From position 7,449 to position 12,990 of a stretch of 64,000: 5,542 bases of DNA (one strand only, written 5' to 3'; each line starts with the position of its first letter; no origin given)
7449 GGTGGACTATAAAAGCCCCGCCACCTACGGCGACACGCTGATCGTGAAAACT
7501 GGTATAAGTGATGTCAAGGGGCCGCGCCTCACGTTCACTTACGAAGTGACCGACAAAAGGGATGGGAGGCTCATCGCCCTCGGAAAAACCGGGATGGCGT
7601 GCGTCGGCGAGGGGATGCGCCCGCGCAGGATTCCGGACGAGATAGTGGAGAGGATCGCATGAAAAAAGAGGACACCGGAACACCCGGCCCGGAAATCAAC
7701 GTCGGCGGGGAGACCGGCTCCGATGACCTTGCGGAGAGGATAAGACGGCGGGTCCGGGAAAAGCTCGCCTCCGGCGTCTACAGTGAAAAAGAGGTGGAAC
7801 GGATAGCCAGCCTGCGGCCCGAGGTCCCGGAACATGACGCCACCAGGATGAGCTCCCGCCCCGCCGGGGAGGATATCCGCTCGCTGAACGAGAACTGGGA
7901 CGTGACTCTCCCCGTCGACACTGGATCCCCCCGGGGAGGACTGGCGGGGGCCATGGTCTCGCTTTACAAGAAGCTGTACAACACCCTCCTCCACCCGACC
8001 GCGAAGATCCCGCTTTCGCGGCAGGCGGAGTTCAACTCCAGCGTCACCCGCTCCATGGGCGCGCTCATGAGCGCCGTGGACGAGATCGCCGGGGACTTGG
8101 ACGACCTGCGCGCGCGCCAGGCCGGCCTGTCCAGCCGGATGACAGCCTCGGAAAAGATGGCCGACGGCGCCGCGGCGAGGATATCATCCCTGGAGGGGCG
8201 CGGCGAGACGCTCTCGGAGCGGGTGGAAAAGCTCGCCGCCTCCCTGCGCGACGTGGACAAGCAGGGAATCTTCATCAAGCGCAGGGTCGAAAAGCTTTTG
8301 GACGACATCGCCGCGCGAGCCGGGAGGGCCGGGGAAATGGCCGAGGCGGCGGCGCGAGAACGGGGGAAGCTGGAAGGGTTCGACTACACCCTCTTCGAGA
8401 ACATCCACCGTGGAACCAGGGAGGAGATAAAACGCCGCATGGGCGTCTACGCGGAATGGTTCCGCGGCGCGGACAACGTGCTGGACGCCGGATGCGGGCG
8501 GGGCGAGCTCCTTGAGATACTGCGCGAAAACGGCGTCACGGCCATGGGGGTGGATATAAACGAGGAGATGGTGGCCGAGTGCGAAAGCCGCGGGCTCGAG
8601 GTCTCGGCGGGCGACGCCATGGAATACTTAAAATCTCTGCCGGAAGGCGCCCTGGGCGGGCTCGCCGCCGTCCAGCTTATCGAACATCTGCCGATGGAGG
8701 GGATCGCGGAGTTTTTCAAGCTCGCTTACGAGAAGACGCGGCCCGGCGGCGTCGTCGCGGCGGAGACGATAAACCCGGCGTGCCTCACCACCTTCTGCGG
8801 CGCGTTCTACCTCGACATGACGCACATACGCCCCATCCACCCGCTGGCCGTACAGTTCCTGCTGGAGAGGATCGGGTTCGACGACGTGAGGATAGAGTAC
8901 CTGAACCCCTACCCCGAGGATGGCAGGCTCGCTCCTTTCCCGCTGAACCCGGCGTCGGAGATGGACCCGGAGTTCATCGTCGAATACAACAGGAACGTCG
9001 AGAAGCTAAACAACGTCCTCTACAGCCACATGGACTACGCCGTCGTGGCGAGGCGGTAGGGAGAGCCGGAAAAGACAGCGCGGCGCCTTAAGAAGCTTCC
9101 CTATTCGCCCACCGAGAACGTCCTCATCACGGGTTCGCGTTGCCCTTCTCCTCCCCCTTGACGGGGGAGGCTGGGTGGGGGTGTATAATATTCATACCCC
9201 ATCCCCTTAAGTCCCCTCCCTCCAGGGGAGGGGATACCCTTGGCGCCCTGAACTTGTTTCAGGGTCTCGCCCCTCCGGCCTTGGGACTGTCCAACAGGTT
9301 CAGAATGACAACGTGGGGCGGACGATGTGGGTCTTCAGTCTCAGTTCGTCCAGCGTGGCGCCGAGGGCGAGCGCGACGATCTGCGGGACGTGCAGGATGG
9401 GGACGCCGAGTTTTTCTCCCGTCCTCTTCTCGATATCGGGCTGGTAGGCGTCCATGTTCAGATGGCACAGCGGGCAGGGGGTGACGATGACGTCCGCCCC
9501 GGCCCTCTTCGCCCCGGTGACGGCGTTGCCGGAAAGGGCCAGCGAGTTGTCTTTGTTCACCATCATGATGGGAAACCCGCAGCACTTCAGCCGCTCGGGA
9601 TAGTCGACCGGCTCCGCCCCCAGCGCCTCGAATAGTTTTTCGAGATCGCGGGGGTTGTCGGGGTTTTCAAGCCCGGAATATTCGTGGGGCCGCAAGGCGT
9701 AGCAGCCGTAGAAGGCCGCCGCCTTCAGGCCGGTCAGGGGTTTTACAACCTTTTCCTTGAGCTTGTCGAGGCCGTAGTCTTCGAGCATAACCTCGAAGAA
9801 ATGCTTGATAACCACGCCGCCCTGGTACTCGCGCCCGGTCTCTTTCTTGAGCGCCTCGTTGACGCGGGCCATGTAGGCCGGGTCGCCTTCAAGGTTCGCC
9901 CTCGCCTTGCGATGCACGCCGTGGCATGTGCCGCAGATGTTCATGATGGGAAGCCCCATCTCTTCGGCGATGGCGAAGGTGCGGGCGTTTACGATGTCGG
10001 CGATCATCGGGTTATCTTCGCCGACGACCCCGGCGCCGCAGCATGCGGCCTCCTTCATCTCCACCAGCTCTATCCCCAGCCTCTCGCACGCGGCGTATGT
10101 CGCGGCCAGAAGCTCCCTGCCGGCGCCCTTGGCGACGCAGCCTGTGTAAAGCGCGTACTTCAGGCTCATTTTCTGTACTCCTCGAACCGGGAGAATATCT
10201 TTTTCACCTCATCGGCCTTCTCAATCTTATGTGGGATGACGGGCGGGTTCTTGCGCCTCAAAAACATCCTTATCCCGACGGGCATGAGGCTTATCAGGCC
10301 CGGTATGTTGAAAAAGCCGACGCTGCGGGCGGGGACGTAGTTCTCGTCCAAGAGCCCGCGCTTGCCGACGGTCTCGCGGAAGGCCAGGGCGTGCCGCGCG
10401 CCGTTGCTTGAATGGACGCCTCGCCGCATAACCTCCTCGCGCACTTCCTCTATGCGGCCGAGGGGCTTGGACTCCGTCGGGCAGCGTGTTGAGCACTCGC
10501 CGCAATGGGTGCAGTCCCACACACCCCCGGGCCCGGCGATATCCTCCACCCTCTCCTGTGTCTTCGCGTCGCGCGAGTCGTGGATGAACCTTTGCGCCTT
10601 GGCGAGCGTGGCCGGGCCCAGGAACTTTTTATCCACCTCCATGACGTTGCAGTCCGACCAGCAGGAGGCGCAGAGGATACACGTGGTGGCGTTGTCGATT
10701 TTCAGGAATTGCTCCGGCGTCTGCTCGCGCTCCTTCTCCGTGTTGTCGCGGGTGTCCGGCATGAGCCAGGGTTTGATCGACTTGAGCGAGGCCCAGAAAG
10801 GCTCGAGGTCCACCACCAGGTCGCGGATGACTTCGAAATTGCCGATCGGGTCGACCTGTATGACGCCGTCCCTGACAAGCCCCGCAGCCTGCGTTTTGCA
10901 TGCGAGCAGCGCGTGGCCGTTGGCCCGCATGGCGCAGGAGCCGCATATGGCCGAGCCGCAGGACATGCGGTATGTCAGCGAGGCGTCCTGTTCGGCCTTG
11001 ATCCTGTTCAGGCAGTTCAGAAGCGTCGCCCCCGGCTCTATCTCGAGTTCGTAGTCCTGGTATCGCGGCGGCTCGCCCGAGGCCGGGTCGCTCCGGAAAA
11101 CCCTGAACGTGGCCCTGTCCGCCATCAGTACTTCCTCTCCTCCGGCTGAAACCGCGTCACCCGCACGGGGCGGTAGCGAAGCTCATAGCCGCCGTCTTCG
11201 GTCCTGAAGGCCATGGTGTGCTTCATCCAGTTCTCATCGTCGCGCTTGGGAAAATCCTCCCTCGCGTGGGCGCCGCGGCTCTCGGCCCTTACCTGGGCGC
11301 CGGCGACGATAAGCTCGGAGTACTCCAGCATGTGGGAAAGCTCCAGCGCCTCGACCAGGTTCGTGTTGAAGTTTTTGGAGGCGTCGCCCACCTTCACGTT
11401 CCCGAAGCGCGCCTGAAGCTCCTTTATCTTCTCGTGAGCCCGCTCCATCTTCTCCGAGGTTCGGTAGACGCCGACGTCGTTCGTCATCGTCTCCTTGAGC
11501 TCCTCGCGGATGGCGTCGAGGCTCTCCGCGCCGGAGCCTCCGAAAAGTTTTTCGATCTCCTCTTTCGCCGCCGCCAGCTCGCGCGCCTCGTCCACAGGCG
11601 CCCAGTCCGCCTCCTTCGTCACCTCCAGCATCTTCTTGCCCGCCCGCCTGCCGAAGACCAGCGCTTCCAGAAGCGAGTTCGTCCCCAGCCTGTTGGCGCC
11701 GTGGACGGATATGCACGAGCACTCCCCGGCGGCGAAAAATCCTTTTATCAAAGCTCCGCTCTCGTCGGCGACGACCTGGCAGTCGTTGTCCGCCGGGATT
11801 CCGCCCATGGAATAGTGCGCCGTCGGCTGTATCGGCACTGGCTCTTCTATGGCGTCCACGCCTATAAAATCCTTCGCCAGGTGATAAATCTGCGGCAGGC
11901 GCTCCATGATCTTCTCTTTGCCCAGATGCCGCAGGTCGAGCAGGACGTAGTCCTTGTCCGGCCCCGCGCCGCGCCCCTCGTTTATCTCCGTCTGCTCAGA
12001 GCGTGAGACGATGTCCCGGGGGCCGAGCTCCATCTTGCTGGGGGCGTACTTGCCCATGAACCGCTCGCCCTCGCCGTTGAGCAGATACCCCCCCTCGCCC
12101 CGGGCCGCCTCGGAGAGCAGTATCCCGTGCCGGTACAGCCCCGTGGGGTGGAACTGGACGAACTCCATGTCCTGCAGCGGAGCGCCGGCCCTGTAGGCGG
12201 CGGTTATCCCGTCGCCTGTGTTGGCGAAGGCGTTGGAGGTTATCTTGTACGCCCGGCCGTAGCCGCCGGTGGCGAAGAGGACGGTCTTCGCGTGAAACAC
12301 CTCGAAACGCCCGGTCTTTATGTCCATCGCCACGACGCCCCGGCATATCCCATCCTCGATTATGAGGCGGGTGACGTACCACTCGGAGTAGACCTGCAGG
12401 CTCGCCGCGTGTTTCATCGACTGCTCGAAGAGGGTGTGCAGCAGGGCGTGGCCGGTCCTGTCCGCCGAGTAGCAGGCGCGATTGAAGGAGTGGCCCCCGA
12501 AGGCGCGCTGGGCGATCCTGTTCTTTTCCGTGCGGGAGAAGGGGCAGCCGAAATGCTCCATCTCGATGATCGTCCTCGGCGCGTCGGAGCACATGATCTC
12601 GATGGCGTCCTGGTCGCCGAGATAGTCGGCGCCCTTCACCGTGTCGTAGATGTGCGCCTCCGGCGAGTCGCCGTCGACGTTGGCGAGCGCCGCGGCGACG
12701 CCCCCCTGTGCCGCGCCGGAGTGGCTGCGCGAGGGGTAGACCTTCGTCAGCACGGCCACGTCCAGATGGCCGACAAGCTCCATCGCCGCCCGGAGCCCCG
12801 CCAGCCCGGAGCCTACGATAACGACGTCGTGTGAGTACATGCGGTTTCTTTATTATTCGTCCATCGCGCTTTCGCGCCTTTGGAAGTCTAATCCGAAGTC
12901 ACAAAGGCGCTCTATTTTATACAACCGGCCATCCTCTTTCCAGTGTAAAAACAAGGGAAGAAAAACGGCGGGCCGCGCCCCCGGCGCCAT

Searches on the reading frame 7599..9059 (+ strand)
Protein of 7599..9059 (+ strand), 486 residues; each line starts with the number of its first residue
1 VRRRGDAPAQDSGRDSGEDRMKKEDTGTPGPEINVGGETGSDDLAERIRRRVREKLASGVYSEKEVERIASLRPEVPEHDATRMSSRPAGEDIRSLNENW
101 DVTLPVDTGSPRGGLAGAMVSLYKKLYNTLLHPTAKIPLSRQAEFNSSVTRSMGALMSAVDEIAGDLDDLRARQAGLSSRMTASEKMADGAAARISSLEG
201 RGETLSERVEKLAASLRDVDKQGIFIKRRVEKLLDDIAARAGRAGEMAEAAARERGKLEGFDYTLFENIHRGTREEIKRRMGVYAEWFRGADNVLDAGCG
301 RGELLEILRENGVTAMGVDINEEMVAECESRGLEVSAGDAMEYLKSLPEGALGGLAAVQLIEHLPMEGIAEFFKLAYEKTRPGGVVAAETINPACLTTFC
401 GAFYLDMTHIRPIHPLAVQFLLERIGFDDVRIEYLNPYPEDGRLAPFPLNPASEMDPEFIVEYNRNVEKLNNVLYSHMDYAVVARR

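Call 107: search_protein_families(library=pfam, proteins=[window:7599-9059:+], max_evalue=0.00001)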
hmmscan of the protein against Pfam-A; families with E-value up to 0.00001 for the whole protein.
window:7599-9059:+ (486 aa): 6 families
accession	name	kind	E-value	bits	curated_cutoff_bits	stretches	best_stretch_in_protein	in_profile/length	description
PF07021.18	MetW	-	5.8e-12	46.1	21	1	285-349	8-73/193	Methionine biosynthesis protein MetW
PF13489.12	Methyltransf_23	-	6.3e-11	42.7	27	1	276-430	8-162/164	Methyltransferase domain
PF13649.12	Methyltransf_25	-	1.3e-10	42.3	27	1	294-384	1-97/97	Methyltransferase domain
PF08241.18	Methyltransf_11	-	2.6e-09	38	21.2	1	295-387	1-94/95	Methyltransferase domain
PF02353.26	CMAS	-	1.5e-06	28.2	27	1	292-392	64-168/273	Mycolic acid cyclopropane synthetase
PF13847.12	Methyltransf_31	-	5.1e-06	26.7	27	0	291-331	4-47/145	Methyltransferase domain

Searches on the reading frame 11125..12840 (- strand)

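Call 107: search_protein_families(library=pfam, proteins=[window:11125-12840:-], max_evalue=0.00001)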
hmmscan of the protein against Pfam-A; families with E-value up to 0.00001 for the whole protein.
window:11125-12840:- (571 aa): 2 families
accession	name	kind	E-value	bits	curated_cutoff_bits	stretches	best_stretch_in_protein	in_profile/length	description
PF00890.30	FAD_binding_2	-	6.4e-114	381.8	20.4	1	5-390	1-414/414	FAD binding domain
PF02910.25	Succ_DH_flav_C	-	3.5e-47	160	20.8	1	445-571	1-130/130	Fumarate reductase flavoprotein C-term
